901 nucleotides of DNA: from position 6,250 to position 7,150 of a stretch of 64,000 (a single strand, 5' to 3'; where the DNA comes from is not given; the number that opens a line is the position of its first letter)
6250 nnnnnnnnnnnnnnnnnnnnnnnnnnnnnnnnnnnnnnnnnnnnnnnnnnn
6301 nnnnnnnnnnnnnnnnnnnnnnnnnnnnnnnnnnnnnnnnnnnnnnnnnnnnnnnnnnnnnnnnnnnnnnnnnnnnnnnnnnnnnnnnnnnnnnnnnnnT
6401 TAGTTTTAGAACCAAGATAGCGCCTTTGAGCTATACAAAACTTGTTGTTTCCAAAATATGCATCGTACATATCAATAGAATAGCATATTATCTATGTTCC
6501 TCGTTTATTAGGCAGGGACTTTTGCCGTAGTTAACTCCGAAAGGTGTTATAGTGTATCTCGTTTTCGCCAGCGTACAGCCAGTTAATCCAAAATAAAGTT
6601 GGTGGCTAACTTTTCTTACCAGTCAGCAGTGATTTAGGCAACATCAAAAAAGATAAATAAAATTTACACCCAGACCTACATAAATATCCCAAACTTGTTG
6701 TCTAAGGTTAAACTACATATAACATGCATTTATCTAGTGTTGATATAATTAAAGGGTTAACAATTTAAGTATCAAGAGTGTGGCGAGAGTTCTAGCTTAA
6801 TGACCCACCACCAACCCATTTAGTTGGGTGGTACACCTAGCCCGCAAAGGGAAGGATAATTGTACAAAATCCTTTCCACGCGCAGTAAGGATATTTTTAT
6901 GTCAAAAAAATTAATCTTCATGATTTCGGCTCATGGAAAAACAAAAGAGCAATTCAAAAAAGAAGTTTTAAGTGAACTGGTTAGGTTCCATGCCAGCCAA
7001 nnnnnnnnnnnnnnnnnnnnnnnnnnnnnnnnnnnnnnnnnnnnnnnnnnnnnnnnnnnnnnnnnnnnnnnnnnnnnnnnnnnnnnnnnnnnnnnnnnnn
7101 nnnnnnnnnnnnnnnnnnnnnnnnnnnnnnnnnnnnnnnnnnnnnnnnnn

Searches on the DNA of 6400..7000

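Call 91: search_rna_families(source=window, start=6400, end=7000, threshold=evalue, max_evalue=1)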
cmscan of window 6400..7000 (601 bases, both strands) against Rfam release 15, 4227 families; matches with E-value up to 1: 1.
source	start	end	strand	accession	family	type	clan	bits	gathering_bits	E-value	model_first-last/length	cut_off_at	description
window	6766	6862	+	RF00162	SAM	Cis-reg; riboswitch;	CL00012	41.4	44.4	5e-08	1-108/108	no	SAM riboswitch aptamer (S box leader)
